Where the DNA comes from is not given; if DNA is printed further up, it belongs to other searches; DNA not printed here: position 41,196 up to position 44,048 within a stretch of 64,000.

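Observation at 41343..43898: Single ORF fusing a 7-TM sensor, an HD-GYP c-di-GMP phosphodiesterase and a complete 12-TM MFS transporter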

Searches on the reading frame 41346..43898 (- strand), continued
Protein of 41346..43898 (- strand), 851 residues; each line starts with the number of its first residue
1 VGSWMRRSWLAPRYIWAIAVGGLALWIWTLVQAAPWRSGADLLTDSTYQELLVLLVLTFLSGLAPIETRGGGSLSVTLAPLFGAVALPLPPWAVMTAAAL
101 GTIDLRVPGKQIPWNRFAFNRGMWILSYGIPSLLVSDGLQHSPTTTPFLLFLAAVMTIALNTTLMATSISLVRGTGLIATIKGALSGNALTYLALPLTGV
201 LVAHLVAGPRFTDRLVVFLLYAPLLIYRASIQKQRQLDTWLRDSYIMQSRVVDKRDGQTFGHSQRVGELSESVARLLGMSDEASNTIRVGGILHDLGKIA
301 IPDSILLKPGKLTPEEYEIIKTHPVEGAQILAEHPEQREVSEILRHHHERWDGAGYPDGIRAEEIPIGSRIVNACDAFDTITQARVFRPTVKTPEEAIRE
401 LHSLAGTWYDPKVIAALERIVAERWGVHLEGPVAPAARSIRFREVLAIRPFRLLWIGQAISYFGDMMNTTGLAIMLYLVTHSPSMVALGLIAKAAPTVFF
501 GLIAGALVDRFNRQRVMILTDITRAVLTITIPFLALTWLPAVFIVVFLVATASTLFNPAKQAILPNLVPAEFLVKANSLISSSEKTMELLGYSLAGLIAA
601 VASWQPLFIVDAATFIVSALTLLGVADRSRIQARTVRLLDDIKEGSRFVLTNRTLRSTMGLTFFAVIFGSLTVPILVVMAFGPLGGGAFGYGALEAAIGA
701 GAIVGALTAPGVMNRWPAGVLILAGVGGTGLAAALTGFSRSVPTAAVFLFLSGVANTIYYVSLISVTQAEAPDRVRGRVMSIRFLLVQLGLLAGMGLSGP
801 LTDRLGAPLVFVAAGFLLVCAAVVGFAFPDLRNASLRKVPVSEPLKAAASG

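Call 19: search_solved_structures(query=window:41346-43898:-, max_evalue=0.00001, show_alignments=3)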
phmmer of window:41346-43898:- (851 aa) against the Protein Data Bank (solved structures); distinct sequences matched with E-value up to 0.00001: 6.
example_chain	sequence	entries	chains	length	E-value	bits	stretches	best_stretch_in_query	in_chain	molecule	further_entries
5z7c_A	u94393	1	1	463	3.8e-37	131.1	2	246-418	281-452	3'3'-cGAMP-specific phosphodiesterase 3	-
4mcw_A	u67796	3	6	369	5.3e-30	107.5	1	242-412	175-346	Metal dependent phosphohydrolase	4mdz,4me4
4r8z_A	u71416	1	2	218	5e-24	87.7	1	269-419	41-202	Cyclic di-GMP phosphodiesterase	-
9rbz_A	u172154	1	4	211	8.1e-19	70.5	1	252-428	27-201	HD domain/sensory box protein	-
9rc0_A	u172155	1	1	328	2.8e-18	68.7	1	252-428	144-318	HD domain/sensory box protein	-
3tm8_A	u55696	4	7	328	2.8e-09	38.9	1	254-381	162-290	Uncharacterized protein | Uncharacterized protein Bd1817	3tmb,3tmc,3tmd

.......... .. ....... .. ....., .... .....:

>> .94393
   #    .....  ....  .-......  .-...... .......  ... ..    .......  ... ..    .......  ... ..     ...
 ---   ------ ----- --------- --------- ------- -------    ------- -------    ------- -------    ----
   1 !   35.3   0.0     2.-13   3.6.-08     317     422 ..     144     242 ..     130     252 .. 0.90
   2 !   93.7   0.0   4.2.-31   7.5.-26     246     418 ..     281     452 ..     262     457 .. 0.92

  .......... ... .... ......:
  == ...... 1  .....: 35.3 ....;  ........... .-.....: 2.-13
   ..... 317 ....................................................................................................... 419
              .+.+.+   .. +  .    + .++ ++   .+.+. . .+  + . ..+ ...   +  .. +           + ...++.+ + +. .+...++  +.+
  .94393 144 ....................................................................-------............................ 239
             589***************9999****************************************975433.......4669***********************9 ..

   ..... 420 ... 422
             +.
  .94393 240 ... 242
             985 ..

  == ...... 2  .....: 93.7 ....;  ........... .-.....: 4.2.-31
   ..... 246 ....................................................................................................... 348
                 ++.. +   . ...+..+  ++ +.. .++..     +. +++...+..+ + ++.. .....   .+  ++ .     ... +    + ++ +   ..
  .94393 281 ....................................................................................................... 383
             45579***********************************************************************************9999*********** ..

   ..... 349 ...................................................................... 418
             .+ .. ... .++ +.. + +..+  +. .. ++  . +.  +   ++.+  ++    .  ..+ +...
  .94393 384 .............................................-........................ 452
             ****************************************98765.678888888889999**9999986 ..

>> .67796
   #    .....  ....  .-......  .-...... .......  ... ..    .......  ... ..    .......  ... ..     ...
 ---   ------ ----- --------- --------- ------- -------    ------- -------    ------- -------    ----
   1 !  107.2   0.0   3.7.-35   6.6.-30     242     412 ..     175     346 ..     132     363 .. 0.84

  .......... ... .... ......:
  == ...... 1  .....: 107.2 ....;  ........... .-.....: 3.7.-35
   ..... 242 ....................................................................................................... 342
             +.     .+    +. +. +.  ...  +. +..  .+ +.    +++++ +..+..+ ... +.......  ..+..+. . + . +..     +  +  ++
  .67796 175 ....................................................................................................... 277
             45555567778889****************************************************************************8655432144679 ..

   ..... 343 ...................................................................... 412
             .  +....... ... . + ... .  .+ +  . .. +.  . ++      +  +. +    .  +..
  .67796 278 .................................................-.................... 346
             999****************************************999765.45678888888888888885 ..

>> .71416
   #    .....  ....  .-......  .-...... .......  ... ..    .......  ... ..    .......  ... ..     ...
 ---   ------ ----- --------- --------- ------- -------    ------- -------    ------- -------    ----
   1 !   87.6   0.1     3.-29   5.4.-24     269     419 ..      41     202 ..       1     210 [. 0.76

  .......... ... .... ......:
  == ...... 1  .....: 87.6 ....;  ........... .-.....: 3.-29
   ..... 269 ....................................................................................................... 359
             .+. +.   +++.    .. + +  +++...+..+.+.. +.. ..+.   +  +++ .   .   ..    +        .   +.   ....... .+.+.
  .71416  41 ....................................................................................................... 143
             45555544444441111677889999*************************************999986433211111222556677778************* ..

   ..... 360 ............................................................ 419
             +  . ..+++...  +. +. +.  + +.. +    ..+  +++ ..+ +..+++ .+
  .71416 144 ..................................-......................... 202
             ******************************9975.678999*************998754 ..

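Call 20: find_homologous_proteins(query=L008:7872-10499:+, max_evalue=1e-10)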
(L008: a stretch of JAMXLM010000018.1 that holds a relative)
Query L008:7872-10499:+ (876 aa): 5945 proteins with E <= 1e-10 among 8000 candidates; the best 120 are listed.
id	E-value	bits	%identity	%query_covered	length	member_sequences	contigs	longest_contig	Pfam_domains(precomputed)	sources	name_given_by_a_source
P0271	0.0e+0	1905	100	100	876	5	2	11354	PF13487.13,PF01966.29,PF07690.22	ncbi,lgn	-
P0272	0.0e+0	1626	87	97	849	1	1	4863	PF13487.13,PF01966.29,PF07690.22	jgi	jgi:putative nucleotidyltransferase with HDIG domain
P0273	0.0e+0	1618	87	96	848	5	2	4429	PF13487.13,PF01966.29,PF07690.22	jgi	-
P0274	0.0e+0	1607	88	94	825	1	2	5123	PF13487.13,PF01966.29,PF05977.20,PF07690.22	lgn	-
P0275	0.0e+0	1565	87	94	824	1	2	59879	PF13487.13,PF01966.29,PF05977.20,PF07690.22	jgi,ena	-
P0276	0.0e+0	1486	79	97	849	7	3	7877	PF13487.13,PF01966.29,PF05977.20,PF07690.22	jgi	-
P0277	0.0e+0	1485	78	97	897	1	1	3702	PF13487.13,PF01966.29,PF05977.20,PF07690.22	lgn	-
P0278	0.0e+0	1473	79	97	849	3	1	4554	PF13487.13,PF01966.29,PF05977.20,PF07690.22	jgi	-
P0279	0.0e+0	1455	77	97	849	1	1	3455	PF13487.13,PF01966.29,PF05977.20,PF07690.22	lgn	-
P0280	0.0e+0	1455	78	97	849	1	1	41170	PF13487.13,PF01966.29,PF05977.20,PF07690.22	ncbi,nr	ncbi:MAG TPA: MFS transporter [Candidatus Dormibacteraeota bacterium]|nr:MFS transporter [Candidatus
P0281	0.0e+0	1453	78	97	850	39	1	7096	PF13487.13,PF01966.29,PF05977.20,PF07690.22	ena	-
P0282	0.0e+0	1448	77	97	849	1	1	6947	PF13487.13,PF01966.29,PF05977.20,PF07690.22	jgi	jgi:putative nucleotidyltransferase with HDIG domain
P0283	0.0e+0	1447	77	97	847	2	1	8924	PF13487.13,PF01966.29,PF05977.20,PF07690.22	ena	-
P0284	0.0e+0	1445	78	96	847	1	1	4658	PF13487.13,PF01966.29,PF05977.20,PF07690.22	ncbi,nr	ncbi:MAG: hypothetical protein DMF54_16155 [Acidobacteria bacterium]|nr:MAG: hypothetical protein DM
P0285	0.0e+0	1444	78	96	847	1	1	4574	PF13487.13,PF01966.29,PF05977.20,PF07690.22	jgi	-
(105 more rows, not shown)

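Call 34: search_protein_families(library=pfam, proteins=[P0140, P0169, P0184, P0188, P0203, P0214, P0216, P0234, P0239, P0245], max_evalue=0.01)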
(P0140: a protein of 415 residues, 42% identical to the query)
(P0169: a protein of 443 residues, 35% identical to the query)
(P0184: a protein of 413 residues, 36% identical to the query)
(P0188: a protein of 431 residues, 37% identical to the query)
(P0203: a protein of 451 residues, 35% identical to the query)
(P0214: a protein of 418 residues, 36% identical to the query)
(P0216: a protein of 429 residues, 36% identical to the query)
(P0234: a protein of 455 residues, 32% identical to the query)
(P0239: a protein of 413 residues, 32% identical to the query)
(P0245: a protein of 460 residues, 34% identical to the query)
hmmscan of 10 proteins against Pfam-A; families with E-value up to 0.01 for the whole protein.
P0140 (415 aa): 3 families
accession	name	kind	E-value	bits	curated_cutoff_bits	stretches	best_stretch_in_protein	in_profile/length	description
PF13487.12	HD_5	-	2.8e-31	109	27.2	1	262-413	3-159/170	HD domain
PF01966.28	HD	-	6e-19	68.9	22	1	273-395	1-116/116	HD domain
PF20972.2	MASE9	-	5.4e-05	23.6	24.3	1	74-222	40-182/203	MASE9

P0169 (443 aa): 3 families
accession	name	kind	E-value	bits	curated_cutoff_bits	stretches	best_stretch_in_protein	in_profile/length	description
PF13487.12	HD_5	-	1.6e-34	119.6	27.2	1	244-407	5-170/170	HD domain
PF01966.28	HD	-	3.6e-23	82.5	22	1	255-374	3-115/116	HD domain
PF08668.18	HDOD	-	0.00093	19.2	22.9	1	254-295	96-135/196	HDOD domain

P0184 (413 aa): 3 families
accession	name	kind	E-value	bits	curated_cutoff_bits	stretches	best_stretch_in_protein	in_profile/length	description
PF13487.12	HD_5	-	6e-36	124.2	27.2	1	228-390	4-170/170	HD domain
PF01966.28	HD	-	2.6e-25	89.4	22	1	239-359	2-115/116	HD domain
PF08668.18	HDOD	-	0.00019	21.4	22.9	1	238-279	95-134/196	HDOD domain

P0188 (431 aa): 2 families
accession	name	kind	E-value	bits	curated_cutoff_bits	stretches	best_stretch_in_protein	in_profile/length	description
PF13487.12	HD_5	-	2.4e-40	138.5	27.2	1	233-398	2-170/170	HD domain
PF01966.28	HD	-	2.4e-24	86.3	22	1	245-367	1-116/116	HD domain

P0203 (451 aa): 4 families
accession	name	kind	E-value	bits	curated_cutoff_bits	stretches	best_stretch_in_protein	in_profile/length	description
PF13487.12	HD_5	-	8.3e-42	143.3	27.2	1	237-401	3-170/170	HD domain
PF01966.28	HD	-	4.3e-25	88.7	22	1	250-370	3-116/116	HD domain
PF20972.2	MASE9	-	6.8e-07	29.8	24.3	1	35-215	13-190/203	MASE9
PF08668.18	HDOD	-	0.0019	18.2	22.9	1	250-299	97-144/196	HDOD domain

P0214 (418 aa): 4 families
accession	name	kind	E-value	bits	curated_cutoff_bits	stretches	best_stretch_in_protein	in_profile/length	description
PF13487.12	HD_5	-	7.8e-39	133.6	27.2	1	229-394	2-170/170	HD domain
PF01966.28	HD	-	5.6e-21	75.4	22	1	241-363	1-116/116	HD domain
PF20972.2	MASE9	-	1.1e-07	32.5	24.3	1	30-216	20-201/203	MASE9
PF07155.17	ECF-ribofla_trS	-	0.0047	17.4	26.7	1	21-153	3-131/172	ECF-type riboflavin transporter, S component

P0216 (429 aa): 3 families
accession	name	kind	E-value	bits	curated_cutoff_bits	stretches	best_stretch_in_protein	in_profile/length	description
PF13487.12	HD_5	-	1.3e-39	136.1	27.2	1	236-401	2-170/170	HD domain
PF01966.28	HD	-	2e-22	80.1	22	1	248-370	1-116/116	HD domain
PF08668.18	HDOD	-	0.0094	15.9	22.9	0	249-291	96-136/196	HDOD domain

P0234 (455 aa): 4 families
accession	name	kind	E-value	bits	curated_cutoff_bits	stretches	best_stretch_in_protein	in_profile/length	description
PF13487.12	HD_5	-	1.2e-38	133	27.2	1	243-407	3-170/170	HD domain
PF01966.28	HD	-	1.4e-20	74.1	22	1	256-376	3-116/116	HD domain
PF20972.2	MASE9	-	1.2e-08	35.6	24.3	1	43-224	30-193/203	MASE9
PF08668.18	HDOD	-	0.00013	22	22.9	1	257-303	98-142/196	HDOD domain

P0239 (413 aa): 4 families
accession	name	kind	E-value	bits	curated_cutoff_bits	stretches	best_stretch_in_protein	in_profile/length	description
PF13487.12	HD_5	-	2.8e-36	125.3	27.2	1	227-392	2-170/170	HD domain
PF01966.28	HD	-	1.1e-19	71.2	22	1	239-361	1-116/116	HD domain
PF20972.2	MASE9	-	5.4e-05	23.6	24.3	1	73-205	66-189/203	MASE9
PF12822.12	ECF_trnsprt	-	0.0081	16.6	30.7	0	30-156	3-130/169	ECF transporter, substrate-specific component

P0245 (460 aa): 4 families
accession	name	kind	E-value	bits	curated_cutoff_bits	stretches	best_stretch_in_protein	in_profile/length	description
PF13487.12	HD_5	-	3.2e-39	134.8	27.2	1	233-398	2-170/170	HD domain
PF01966.28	HD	-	6e-20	72.1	22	1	245-367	1-116/116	HD domain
PF20972.2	MASE9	-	0.0077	16.6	24.3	1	37-215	30-193/203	MASE9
PF08668.18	HDOD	-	0.0077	16.2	22.9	0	246-293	96-141/196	HDOD domain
